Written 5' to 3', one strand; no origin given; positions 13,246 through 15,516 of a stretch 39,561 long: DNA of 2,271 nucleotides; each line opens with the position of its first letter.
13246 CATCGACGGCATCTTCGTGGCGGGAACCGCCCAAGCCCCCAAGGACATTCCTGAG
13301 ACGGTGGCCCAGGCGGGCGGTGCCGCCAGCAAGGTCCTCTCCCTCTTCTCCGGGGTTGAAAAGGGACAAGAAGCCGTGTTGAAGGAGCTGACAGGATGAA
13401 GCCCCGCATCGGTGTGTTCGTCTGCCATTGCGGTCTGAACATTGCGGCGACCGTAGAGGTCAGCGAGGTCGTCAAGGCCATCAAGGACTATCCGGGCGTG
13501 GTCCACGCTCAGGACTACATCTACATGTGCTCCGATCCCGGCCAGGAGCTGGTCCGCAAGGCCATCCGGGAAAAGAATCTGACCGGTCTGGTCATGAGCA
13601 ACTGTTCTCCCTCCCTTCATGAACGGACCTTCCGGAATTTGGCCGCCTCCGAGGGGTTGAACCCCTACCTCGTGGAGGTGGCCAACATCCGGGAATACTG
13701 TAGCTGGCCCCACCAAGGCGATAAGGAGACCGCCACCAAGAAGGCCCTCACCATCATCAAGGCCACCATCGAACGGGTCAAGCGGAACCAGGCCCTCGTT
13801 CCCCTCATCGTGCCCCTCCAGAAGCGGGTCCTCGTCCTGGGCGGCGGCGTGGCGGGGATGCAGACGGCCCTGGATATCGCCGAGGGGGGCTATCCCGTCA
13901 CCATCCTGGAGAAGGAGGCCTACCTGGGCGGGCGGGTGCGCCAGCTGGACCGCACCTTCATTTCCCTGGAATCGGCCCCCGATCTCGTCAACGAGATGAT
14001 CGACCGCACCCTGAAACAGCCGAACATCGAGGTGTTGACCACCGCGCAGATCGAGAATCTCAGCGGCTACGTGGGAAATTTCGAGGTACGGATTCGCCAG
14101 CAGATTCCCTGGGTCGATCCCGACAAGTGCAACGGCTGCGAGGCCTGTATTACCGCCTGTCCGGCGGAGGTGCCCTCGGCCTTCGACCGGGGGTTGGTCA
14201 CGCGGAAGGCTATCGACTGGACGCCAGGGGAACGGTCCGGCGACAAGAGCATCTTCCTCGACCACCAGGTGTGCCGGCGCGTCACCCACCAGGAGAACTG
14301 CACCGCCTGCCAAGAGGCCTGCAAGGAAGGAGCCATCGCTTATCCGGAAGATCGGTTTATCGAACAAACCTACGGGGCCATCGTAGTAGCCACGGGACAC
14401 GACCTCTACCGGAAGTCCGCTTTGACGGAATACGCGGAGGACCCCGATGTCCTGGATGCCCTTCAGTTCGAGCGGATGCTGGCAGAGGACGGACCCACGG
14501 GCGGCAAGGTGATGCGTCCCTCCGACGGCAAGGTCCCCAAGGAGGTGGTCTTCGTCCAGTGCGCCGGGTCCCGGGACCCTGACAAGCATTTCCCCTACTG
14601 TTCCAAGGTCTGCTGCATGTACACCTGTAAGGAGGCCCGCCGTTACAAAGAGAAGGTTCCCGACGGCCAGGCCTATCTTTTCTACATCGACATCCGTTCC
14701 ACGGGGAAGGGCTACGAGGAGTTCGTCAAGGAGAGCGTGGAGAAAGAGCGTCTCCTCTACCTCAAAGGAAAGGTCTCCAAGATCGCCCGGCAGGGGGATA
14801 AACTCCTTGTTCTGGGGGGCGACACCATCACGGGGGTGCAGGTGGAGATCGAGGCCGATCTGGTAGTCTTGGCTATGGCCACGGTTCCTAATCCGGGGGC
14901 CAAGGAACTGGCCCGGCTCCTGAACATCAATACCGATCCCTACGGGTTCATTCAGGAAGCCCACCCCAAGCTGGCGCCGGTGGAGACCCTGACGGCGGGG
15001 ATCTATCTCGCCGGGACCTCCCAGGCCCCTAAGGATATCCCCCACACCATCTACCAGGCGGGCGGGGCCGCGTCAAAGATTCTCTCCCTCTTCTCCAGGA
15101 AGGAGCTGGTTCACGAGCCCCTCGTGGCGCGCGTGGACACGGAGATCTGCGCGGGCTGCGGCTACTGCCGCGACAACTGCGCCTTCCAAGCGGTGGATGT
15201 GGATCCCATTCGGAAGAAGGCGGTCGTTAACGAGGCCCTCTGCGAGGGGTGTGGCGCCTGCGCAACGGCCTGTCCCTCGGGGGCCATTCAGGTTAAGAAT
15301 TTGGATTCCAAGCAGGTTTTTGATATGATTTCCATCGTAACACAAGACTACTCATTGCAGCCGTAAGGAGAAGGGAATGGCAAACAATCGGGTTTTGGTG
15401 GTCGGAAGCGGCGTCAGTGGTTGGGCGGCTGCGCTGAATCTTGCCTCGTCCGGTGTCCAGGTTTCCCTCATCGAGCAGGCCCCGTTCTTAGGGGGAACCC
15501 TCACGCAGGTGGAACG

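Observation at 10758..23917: Hdr/MvhD bifurcation-type module wired to an anchor-less SdhAB-like enzyme inside a malate-fumarate operon: candidate soluble electron-bifurcating fumarate reductase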

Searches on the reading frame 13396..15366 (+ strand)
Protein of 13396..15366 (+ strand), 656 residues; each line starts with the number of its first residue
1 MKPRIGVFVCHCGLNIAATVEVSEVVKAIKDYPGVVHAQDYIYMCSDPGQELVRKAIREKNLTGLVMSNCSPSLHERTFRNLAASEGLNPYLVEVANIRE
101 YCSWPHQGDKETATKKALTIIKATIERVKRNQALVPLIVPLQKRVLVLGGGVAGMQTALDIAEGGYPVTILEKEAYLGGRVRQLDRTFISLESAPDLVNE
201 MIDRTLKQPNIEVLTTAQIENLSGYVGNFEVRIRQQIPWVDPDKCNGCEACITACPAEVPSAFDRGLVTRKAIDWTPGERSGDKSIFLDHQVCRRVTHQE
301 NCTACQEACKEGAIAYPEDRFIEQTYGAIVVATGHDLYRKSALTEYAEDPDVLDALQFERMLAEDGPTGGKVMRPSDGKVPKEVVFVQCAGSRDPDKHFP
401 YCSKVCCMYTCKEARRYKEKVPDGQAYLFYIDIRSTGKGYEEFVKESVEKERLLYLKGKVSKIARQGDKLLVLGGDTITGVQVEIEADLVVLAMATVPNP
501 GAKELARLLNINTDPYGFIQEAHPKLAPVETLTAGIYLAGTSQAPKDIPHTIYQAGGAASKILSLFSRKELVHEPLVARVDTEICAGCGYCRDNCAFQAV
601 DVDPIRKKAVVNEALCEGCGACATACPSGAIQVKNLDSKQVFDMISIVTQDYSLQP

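Call 3: search_protein_families(library=pfam, proteins=[window:13396-15366:+])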
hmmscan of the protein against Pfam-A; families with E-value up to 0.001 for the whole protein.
window:13396-15366:+ (656 aa): 17 families
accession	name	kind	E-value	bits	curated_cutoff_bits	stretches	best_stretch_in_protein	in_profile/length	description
PF00037.32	Fer4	-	8.6e-16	57.5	21.1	2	610-632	2-24/24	4Fe-4S binding domain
PF12837.12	Fer4_6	-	2.8e-12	46.4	25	2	609-631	2-24/24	4Fe-4S binding domain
PF12838.12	Fer4_7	-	9.6e-12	45.6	27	1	585-630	2-52/52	4Fe-4S dicluster domain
PF12797.12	Fer4_2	-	1.4e-09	37.7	24.5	1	237-257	2-22/22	4Fe-4S binding domain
PF13237.11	Fer4_10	-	2.5e-09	37.4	25.5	3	579-627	3-53/53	4Fe-4S dicluster domain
PF13187.11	Fer4_9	-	1.1e-08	35.4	27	1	585-631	2-52/52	4Fe-4S dicluster domain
PF07992.20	Pyr_redox_2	-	2.7e-08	34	26.1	1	143-178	143-178/291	Pyridine nucleotide-disulphide oxidoreductase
PF13484.11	Fer4_16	-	1.7e-07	32.4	30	1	616-642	2-30/66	4Fe-4S double cluster binding domain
PF14697.11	Fer4_21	-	1e-06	29.2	35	1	578-632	1-58/59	4Fe-4S dicluster domain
PF00890.30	FAD_binding_2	-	1.3e-05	25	20.4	1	145-179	2-36/414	FAD binding domain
PF13450.12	NAD_binding_8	-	4.4e-05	24.1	21.9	1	147-185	1-39/68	NAD(P)-binding Rossmann-like domain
PF01266.30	DAO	-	9e-05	22.6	27.9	1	144-178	1-35/353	FAD dependent oxidoreductase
PF12831.13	FAD_oxidored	-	0.00027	20.8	27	1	145-193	2-51/416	FAD dependent oxidoreductase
PF01593.30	Amino_oxidase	-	0.00047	20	19.8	0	152-182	1-31/443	Flavin containing amine oxidoreductase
PF25160.1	LdpA_Fe-S-bd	-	0.00067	19.8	27.6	1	591-634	9-46/49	LdpA Fe-S cluster-binding domain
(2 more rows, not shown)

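Call 5: search_protein_families(library=ncbifam, proteins=[window:13396-15366:+], max_evalue=0.00001)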
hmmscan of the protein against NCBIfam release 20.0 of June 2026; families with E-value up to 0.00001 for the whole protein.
window:13396-15366:+ (656 aa): 39 families (the best 25 are shown)
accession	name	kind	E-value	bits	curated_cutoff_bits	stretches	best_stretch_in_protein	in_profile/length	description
NF040770.1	hetero_SS_HdrA2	exception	1.2e-198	661.9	1100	1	4-652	1-644/777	CoB-CoM heterodisulfide reductase HdrA2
NF041891.1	hdrA_Methbact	equivalog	3.2e-153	511.7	1300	1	4-650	2-637/762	ferredoxin:CoB-CoM heterodisulfide reductase subunit HdrA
NF041778.1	hetero_SS_HdrA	equivalog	2.3e-147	492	1400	1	4-646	7-648/771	ferredoxin:CoB-CoM heterodisulfide reductase subunit HdrA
NF038196.1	ferrodoxin_EFR1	subfamily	1.1e-11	45.2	75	1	579-637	181-235/242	EFR1 family ferrodoxin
NF005504.0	PRK07118.1-3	equivalog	1.3e-10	41.1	437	1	585-651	142-208/293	Fe-S cluster domain-containing protein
NF005503.0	PRK07118.1-2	equivalog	1.9e-10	40.4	252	0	585-639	140-192/292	RnfABCDGE type electron transport complex subunit B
NF009410.0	PRK12771.1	subfamily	2.2e-10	39.7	516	1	142-182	138-178/566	NAD(P)-binding protein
NF006221.0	PRK08348.1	subfamily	2.9e-10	40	124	0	197-319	6-97/136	NADH-plastoquinone oxidoreductase subunit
TIGR01944.1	rnfB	subfamily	7.5e-10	38.7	68.7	1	570-636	100-165/190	RnfABCDGE type electron transport complex subunit B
NF005506.0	PRK07118.1-5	equivalog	7.9e-10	38.6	388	1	584-642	142-198/279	Fe-S cluster domain-containing protein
NF007382.0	PRK09898.1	equivalog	8.9e-10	38.4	213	1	578-635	149-202/208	ferredoxin-like protein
TIGR02700.1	flavo_MJ0208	hypoth_equivalog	1.8e-09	37.2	251.35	1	575-632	140-195/234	dihydromethanopterin reductase (acceptor)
NF043069.1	T4HPD_activ_SAM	equivalog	4.3e-09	36.1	425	0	581-645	49-113/299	trans-4-hydroxy-L-proline dehydratase activase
NF007205.0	PRK09626.1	equivalog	5.7e-09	36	93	0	237-259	10-33/105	2-oxoglutarate-acceptor oxidoreductase subunit OorD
NF040864.1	HgcB_ferredoxin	equivalog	1.2e-08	34.6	99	1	579-634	10-64/93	mercury methylation ferredoxin HgcB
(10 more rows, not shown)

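Call 52: search_solved_structures(query=window:13396-15366:+, max_evalue=1e-50, show_alignments=4)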
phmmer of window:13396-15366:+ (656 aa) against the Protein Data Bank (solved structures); distinct sequences matched with E-value up to 1e-50: 5.
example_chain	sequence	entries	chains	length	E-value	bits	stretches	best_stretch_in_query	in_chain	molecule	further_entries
5odc_A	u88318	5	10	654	1.8e-166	558.1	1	2-648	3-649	Heterodisulfide reductase, subunit A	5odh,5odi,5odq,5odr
8rvu_a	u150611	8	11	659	1.3e-164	552.1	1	2-646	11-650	H(2):CoB-CoM heterodisulfide,ferredoxin reductase subunit A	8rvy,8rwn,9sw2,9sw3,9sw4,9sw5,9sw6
8rvv_A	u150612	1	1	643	3.8e-164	550.5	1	3-645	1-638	H(2):CoB-CoM heterodisulfide,ferredoxin reductase subunit A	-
7bkb_A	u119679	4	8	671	1.2e-156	525.7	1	2-645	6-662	CoB--CoM heterodisulfide reductase iron-sulfur subunit A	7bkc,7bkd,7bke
9sfi_A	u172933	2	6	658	1.5e-154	518.8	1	3-646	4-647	CoB--CoM heterodisulfide reductase iron-sulfur subunit A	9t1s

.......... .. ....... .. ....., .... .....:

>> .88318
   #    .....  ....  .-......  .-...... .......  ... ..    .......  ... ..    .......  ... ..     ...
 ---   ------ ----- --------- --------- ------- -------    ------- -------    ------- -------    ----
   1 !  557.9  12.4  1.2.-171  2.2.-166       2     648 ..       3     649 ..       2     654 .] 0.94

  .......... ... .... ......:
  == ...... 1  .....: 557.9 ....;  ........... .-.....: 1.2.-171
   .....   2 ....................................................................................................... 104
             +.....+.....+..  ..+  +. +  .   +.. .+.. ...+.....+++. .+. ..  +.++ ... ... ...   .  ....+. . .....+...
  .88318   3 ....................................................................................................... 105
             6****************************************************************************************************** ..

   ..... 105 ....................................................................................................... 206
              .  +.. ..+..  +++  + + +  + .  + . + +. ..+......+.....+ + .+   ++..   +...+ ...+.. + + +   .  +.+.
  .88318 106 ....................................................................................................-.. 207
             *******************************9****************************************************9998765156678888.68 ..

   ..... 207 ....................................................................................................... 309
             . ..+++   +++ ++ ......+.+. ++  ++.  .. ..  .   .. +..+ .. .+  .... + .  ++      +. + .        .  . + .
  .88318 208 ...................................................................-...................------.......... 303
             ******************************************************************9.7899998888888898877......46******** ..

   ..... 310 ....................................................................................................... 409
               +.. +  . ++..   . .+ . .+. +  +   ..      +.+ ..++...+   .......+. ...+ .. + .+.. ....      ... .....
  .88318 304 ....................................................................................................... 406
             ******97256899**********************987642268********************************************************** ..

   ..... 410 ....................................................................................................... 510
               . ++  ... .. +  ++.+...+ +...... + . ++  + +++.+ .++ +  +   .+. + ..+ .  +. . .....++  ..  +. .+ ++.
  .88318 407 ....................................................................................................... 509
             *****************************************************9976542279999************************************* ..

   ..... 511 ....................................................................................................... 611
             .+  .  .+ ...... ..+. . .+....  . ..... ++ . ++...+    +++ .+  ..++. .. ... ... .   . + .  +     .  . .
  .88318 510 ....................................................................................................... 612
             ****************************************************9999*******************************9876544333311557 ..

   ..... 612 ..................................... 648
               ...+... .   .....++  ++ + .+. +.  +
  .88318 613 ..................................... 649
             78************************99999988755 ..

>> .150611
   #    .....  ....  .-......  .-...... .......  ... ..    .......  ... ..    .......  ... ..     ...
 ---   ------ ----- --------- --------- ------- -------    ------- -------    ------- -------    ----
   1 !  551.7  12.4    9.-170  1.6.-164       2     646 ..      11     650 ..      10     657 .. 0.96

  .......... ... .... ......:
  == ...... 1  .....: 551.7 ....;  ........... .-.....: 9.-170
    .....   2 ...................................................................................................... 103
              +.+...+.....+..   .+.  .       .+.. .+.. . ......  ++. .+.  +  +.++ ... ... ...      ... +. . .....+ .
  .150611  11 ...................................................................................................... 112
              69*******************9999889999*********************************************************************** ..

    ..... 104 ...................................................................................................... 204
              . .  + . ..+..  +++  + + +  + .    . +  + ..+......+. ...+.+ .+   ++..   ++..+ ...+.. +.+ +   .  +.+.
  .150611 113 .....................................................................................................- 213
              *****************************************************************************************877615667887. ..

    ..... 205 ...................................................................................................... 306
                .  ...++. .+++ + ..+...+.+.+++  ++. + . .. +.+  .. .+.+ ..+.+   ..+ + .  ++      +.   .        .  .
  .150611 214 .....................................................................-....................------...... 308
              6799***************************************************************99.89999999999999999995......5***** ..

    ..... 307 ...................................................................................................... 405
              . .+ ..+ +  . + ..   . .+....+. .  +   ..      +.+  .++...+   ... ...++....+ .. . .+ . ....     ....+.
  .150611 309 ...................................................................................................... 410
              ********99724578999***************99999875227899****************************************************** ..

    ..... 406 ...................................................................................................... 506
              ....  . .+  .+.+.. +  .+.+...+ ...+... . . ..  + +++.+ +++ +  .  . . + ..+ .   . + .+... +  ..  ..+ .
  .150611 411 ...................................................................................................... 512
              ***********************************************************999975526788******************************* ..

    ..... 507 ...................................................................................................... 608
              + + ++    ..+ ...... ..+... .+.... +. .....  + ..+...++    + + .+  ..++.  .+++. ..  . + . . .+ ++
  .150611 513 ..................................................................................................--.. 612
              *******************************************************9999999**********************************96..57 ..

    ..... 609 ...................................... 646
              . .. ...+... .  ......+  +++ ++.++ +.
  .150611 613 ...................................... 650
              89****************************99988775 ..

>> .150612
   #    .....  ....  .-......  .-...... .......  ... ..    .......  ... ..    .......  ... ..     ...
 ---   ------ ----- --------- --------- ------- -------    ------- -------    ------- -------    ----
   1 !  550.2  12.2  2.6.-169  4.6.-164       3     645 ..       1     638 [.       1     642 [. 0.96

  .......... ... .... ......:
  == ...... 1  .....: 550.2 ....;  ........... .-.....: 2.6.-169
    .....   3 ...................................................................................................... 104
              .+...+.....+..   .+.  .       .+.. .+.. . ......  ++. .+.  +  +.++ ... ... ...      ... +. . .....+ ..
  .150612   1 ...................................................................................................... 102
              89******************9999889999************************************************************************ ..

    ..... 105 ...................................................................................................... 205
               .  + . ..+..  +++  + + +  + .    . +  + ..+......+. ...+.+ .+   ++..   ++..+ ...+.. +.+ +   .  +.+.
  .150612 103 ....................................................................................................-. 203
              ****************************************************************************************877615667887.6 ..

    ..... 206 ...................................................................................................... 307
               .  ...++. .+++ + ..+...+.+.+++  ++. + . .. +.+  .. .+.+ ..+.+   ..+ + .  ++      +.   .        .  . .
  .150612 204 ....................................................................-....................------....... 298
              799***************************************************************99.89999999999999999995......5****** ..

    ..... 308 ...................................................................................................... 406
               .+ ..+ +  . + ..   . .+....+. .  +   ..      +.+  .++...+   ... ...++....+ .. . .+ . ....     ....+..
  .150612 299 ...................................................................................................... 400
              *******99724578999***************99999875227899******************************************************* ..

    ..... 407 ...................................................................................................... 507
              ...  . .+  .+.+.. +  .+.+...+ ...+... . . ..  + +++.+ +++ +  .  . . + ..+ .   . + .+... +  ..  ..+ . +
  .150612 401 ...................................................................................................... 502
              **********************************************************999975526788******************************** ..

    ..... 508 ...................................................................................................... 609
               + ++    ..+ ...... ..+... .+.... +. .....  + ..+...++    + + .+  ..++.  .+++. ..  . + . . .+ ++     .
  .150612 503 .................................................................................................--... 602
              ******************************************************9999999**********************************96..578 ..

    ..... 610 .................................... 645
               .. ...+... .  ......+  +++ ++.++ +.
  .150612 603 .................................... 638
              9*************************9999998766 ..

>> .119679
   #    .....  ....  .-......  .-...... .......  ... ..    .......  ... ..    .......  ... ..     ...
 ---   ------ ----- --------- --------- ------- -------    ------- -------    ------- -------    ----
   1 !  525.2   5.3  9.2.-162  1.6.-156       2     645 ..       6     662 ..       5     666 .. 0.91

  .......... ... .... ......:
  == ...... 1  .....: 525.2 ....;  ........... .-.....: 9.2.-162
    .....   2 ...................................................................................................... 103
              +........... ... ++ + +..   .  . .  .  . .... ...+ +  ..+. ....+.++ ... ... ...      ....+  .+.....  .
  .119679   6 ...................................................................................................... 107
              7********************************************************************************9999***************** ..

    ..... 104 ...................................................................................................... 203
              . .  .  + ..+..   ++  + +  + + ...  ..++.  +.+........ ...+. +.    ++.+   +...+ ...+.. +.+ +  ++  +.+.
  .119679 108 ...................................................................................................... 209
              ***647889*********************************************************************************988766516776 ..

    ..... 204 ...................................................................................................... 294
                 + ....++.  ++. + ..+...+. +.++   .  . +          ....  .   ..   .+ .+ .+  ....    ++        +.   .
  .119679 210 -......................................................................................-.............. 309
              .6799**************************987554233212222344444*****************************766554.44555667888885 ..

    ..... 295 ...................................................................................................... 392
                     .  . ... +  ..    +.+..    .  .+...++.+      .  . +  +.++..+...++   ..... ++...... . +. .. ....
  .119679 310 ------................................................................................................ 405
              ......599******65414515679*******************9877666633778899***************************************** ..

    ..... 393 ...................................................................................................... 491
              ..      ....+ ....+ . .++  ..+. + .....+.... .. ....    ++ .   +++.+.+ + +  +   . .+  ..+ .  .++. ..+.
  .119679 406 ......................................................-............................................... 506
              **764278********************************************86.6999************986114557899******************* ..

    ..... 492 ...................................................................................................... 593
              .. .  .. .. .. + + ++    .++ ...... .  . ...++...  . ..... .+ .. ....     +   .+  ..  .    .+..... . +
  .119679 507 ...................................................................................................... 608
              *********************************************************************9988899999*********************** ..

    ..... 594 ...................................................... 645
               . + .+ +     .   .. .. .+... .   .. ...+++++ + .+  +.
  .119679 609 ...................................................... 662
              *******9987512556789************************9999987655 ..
